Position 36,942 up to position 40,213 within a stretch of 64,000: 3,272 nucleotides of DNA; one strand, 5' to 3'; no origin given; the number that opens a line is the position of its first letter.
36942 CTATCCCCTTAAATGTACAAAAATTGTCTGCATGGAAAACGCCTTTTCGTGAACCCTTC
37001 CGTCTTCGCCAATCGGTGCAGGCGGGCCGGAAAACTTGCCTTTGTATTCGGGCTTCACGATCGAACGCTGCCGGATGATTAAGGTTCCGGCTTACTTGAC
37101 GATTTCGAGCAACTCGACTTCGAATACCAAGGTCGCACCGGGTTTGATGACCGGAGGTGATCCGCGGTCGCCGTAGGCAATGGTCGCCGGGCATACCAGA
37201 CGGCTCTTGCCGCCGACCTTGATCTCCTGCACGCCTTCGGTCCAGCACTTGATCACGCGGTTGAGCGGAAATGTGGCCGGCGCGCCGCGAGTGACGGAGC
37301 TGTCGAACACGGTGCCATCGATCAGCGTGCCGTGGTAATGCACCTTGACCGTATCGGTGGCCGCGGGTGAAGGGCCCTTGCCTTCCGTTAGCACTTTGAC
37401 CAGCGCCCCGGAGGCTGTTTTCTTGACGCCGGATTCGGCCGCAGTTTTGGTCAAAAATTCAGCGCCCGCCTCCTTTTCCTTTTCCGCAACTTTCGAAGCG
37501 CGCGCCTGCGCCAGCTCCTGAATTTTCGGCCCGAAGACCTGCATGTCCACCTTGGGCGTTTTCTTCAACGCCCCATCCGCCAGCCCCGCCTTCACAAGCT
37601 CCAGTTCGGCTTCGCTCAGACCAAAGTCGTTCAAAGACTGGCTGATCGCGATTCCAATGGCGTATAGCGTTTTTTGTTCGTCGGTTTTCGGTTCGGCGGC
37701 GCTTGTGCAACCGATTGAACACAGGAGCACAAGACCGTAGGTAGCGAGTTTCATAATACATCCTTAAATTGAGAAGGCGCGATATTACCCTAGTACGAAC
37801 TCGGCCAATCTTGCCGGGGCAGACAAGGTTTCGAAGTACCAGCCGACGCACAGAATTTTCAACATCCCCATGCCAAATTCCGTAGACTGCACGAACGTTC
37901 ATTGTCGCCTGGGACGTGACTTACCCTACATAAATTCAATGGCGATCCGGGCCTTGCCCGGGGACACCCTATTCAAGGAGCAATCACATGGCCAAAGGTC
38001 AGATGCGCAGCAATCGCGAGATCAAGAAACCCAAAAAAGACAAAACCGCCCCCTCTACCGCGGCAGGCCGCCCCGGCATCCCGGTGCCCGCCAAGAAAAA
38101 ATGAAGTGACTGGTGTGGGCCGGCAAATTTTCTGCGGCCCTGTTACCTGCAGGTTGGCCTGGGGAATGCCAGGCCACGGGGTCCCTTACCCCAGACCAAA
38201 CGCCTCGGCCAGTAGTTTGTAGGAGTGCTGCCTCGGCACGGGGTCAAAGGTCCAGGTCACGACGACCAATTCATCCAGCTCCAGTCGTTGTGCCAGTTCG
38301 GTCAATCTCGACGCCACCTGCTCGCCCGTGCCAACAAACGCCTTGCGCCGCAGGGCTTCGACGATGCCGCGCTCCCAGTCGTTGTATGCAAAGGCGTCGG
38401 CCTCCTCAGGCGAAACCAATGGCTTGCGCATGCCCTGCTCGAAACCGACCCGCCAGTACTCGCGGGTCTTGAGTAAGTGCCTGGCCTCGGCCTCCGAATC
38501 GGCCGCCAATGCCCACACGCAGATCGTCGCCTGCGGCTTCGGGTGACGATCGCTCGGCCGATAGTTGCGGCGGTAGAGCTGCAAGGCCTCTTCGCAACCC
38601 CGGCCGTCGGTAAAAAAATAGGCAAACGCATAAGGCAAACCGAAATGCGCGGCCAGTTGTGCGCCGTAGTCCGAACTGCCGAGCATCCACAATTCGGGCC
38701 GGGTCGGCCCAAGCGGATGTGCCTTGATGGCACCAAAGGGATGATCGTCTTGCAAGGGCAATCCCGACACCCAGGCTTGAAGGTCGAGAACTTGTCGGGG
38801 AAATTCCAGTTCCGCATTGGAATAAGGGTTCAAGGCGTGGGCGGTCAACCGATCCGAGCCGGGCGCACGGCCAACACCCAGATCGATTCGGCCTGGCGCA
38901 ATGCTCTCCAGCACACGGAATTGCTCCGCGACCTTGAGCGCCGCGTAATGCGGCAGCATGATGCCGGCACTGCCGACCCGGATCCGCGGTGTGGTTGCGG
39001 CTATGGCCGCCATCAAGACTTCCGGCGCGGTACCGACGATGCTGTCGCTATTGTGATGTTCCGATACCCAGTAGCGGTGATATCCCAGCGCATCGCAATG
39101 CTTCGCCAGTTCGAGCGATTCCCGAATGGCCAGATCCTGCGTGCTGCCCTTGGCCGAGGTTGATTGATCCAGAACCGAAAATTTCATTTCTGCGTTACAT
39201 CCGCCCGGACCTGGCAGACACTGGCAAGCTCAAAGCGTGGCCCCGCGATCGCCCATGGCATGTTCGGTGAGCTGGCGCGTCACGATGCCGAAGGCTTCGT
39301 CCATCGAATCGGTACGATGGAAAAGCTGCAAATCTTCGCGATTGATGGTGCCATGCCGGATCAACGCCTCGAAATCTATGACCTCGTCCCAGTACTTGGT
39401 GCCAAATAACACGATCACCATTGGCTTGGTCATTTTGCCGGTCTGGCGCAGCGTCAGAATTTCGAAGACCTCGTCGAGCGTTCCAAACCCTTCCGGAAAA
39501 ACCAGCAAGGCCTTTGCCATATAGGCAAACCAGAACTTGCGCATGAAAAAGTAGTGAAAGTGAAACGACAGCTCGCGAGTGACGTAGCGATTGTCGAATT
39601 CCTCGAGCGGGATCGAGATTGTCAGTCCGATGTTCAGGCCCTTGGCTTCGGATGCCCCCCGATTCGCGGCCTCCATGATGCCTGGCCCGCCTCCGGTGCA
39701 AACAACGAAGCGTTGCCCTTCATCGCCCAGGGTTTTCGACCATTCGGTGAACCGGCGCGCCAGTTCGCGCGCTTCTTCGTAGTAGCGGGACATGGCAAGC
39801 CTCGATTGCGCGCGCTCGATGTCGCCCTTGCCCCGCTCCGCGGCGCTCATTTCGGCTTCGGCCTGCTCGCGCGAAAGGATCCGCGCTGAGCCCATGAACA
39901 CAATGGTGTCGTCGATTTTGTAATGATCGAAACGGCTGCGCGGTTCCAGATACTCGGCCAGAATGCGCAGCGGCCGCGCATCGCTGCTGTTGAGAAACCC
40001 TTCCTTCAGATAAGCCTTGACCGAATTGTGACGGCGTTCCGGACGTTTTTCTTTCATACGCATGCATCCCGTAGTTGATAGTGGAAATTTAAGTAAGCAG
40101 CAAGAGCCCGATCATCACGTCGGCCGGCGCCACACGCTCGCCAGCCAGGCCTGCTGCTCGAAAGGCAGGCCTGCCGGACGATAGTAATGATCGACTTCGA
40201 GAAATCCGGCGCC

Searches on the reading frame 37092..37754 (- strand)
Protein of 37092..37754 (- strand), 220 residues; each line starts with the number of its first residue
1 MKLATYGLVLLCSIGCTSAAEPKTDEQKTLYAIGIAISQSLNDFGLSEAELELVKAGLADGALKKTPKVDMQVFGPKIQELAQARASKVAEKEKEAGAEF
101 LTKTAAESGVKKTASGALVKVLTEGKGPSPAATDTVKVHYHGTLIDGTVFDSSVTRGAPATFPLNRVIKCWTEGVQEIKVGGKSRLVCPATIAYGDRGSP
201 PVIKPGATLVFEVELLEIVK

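Call 62: search_protein_families(library=pfam, proteins=[window:37092-37754:-], max_evalue=0.00001)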
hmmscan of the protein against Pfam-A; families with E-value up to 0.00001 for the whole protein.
window:37092-37754:- (220 aa): 2 families
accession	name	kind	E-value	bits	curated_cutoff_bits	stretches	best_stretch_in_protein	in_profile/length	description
PF00254.34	FKBP_C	-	1.6e-28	99.2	21.1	1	129-216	3-94/94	FKBP-type peptidyl-prolyl cis-trans isomerase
PF01346.23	FKBP_N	-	5.1e-13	50.1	22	1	26-116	1-92/97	Domain amino terminal to FKBP-type peptidyl-prolyl isomerase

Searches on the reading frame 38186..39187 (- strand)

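Call 61: search_protein_families(library=pfam, proteins=[window:38186-39187:-], max_evalue=0.00001)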
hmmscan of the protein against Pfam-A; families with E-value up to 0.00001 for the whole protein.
window:38186-39187:- (333 aa): 1 family
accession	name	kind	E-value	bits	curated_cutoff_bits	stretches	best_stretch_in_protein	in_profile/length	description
PF00296.26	Bac_luciferase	-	5.5e-37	128.2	27.9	1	1-300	1-309/314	Luciferase-like monooxygenase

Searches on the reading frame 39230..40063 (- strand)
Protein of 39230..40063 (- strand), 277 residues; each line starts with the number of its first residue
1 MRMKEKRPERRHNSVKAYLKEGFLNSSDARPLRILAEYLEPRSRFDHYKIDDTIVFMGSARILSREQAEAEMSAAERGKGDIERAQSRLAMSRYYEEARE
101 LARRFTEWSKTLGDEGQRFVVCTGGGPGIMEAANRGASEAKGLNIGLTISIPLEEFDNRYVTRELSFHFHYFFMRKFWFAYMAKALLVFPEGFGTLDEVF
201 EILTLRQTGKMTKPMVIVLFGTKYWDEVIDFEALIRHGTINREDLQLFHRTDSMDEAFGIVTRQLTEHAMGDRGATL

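Call 61: search_protein_families(library=pfam, proteins=[window:39230-40063:-], max_evalue=0.00001)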
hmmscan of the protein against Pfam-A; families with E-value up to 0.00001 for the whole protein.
window:39230-40063:- (277 aa): 2 families
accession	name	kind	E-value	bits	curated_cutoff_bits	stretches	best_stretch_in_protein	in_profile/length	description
PF03641.19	Lysine_decarbox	-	7.5e-26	91.3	27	1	130-258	1-128/131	Possible lysine decarboxylase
PF18306.6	LDcluster4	-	1.7e-08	34.7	26.3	1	117-201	31-112/151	SLOG cluster4 family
